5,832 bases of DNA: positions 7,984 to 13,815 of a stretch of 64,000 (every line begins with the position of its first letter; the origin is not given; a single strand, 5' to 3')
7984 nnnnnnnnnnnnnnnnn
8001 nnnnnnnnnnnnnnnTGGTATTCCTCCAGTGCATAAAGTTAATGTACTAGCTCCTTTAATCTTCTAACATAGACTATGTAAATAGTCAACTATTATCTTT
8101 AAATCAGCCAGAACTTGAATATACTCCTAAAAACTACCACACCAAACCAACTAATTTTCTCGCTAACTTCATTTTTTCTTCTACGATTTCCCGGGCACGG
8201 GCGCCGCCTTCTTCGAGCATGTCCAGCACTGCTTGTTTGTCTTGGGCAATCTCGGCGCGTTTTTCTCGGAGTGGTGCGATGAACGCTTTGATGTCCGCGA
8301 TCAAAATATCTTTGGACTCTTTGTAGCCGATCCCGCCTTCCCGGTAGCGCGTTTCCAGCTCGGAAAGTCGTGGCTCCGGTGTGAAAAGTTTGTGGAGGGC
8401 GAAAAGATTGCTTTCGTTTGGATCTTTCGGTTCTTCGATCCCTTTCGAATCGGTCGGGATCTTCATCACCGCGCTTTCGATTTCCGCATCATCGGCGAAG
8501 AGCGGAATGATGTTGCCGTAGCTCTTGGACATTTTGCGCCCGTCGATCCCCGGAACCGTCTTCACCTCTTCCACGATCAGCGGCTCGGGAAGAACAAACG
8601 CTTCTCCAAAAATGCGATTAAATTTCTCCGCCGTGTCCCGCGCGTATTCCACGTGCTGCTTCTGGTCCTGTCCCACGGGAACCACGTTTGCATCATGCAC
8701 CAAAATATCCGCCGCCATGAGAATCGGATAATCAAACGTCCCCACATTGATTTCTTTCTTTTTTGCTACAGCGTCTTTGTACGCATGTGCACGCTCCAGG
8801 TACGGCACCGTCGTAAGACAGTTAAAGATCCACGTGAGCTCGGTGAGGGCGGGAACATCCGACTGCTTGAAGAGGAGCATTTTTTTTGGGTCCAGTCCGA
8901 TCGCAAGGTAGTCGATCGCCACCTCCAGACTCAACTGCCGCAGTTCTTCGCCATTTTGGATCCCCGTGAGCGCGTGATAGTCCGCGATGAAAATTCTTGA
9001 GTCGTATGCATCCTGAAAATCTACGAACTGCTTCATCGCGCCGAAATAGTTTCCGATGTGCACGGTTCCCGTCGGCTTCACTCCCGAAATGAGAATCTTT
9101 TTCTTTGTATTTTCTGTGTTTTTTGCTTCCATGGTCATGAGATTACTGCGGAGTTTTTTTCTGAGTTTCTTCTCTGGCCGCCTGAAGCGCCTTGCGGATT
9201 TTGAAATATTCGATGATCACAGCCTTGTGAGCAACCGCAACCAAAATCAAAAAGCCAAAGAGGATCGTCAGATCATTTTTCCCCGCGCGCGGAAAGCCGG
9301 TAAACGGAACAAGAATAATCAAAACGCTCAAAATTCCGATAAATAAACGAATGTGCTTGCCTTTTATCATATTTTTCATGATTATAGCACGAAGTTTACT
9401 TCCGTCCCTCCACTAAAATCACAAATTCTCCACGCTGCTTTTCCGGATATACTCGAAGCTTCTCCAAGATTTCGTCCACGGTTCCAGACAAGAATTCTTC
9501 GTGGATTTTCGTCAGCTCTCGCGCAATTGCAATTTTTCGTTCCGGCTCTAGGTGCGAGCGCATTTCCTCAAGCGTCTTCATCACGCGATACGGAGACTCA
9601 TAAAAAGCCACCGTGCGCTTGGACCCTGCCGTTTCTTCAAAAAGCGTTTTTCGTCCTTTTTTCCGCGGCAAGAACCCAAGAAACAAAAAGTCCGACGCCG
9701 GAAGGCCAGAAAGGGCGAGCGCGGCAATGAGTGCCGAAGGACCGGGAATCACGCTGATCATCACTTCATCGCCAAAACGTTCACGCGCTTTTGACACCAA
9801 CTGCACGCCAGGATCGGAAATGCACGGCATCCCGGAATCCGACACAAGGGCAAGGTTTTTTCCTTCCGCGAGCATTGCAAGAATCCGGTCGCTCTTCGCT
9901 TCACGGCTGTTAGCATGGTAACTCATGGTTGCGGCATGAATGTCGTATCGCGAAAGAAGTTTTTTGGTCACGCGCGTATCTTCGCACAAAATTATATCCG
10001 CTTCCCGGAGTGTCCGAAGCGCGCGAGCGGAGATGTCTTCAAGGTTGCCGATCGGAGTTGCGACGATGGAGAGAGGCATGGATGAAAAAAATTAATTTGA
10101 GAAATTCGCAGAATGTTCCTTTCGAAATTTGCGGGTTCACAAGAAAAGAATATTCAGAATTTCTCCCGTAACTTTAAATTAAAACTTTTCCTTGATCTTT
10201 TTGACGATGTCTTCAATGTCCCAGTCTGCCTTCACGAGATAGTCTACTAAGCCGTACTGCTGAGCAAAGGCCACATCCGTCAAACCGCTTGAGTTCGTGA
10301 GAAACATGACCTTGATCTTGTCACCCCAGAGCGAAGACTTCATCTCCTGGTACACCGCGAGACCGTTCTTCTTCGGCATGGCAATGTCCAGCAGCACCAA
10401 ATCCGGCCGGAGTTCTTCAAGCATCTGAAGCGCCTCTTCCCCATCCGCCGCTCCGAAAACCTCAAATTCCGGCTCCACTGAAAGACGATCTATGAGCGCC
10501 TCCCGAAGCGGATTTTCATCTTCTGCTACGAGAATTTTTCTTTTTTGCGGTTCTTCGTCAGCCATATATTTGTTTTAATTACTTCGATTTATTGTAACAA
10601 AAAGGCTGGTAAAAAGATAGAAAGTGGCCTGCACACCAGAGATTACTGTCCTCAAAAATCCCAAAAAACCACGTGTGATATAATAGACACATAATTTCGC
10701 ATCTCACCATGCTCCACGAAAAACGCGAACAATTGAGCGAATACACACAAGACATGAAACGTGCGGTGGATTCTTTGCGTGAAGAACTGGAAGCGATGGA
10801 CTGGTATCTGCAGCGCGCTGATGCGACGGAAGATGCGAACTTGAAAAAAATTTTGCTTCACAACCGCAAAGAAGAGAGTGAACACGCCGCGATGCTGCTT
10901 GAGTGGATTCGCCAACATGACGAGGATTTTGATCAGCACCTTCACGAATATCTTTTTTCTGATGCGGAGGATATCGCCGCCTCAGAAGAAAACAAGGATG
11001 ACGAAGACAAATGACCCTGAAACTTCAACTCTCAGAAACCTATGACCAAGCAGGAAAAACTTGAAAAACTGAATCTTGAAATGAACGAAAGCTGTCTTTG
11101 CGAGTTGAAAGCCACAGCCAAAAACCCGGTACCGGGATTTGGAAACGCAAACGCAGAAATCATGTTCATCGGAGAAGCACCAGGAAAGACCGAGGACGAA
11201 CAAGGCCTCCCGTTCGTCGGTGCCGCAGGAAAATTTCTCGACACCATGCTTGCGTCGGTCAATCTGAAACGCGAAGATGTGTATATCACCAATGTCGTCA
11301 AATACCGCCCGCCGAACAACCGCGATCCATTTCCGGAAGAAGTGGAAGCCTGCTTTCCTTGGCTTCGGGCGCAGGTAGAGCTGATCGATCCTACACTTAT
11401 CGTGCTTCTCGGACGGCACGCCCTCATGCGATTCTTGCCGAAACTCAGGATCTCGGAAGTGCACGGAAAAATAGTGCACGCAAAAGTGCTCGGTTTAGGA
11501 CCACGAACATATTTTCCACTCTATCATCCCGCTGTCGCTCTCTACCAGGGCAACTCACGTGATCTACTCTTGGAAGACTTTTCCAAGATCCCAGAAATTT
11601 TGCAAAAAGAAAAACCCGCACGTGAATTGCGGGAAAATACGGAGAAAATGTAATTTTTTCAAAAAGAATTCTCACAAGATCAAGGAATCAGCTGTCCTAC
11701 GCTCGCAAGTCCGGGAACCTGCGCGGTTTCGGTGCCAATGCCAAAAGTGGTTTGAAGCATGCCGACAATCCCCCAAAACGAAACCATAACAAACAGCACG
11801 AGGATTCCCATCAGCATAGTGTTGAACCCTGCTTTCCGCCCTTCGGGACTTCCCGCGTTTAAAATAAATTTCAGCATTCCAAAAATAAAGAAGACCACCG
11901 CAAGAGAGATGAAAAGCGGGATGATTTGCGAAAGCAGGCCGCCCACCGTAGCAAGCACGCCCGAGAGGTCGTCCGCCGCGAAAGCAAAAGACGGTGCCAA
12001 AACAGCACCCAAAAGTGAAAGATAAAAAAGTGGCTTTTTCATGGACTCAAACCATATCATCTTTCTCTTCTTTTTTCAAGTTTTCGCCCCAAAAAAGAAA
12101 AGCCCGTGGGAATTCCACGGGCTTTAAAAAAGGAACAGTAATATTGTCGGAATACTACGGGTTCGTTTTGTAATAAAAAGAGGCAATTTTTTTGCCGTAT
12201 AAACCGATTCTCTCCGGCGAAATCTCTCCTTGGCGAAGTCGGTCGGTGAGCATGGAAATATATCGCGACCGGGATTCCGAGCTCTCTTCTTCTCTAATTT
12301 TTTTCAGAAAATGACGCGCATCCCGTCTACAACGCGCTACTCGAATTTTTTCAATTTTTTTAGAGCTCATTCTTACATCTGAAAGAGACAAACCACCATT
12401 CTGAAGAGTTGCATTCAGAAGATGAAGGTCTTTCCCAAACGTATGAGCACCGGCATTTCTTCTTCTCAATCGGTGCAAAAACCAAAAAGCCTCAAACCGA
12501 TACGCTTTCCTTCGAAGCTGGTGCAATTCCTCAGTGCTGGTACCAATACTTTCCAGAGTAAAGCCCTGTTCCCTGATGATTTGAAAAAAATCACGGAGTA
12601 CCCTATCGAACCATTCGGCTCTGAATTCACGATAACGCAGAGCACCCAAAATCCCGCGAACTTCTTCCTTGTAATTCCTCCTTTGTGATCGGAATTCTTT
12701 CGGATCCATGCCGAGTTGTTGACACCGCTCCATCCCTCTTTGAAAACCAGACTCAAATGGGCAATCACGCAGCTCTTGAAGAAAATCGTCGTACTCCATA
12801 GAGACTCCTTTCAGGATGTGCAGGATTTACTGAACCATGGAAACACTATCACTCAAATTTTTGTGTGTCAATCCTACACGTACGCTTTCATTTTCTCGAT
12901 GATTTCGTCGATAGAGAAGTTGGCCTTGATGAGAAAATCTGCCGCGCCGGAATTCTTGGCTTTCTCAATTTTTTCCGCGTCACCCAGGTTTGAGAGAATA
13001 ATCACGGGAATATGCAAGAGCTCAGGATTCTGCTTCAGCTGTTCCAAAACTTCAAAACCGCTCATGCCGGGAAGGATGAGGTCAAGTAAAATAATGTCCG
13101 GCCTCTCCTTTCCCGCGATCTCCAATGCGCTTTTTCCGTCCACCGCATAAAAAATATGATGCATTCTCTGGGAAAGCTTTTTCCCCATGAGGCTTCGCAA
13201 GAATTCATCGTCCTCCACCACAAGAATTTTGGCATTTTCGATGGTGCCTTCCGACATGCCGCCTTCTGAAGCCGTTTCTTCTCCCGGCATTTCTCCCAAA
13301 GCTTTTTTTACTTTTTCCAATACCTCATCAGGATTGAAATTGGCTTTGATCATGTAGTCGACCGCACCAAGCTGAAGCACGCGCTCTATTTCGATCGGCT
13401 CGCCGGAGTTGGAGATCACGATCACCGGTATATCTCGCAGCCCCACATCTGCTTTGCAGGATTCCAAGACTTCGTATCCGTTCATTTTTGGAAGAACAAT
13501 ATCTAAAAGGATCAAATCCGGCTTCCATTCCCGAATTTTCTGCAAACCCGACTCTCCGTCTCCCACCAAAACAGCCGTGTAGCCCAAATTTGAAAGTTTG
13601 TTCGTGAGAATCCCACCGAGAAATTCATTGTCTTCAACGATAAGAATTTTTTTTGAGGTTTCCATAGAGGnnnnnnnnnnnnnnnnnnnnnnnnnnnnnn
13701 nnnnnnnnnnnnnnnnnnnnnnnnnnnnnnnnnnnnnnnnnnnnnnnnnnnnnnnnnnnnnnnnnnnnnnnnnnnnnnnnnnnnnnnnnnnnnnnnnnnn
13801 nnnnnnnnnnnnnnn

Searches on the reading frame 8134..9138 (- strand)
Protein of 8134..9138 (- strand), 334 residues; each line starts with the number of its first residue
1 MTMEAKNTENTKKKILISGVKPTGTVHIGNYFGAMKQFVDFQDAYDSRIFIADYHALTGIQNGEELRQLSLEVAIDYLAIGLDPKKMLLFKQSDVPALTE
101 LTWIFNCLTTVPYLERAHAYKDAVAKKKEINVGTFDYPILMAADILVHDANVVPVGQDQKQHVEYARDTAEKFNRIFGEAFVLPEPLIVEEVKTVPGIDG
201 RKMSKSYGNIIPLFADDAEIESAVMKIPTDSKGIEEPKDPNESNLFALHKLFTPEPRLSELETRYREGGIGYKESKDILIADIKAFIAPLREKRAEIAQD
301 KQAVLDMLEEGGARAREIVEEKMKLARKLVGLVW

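Call 80: search_protein_families(library=pfam, proteins=[window:8134-9138:-], max_evalue=0.001)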
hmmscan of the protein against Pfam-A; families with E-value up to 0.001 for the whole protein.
window:8134-9138:- (334 aa): 1 family
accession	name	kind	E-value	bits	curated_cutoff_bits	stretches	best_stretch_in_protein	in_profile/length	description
PF00579.31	tRNA-synt_1b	-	8.2e-58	196.5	21.1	1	11-286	3-290/292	tRNA synthetases class I (W and Y)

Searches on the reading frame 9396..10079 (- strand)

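Call 80: search_protein_families(library=pfam, proteins=[window:9396-10079:-], max_evalue=0.001)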
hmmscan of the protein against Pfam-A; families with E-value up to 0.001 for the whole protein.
window:9396-10079:- (227 aa): 1 family
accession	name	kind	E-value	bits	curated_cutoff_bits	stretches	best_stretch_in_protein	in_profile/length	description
PF00590.25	TP_methylase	-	3.8e-34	118.9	27.8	1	3-204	2-211/212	Tetrapyrrole (Corrin/Porphyrin) Methylases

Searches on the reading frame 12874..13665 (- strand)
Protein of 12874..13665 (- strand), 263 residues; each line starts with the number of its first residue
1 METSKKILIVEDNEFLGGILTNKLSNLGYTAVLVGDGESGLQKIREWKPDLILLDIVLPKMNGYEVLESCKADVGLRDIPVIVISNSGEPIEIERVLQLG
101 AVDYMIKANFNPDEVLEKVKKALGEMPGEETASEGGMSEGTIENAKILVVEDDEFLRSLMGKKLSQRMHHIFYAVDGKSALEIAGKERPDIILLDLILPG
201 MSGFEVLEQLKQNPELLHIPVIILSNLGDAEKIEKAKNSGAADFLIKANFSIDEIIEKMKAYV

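Call 80: search_protein_families(library=pfam, proteins=[window:12874-13665:-], max_evalue=0.001)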
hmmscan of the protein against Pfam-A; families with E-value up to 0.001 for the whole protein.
window:12874-13665:- (263 aa): 1 family
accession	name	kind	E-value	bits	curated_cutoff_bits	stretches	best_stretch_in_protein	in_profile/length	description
PF00072.30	Response_reg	-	1.7e-45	154.2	30.2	2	147-258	1-109/111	Response regulator receiver domain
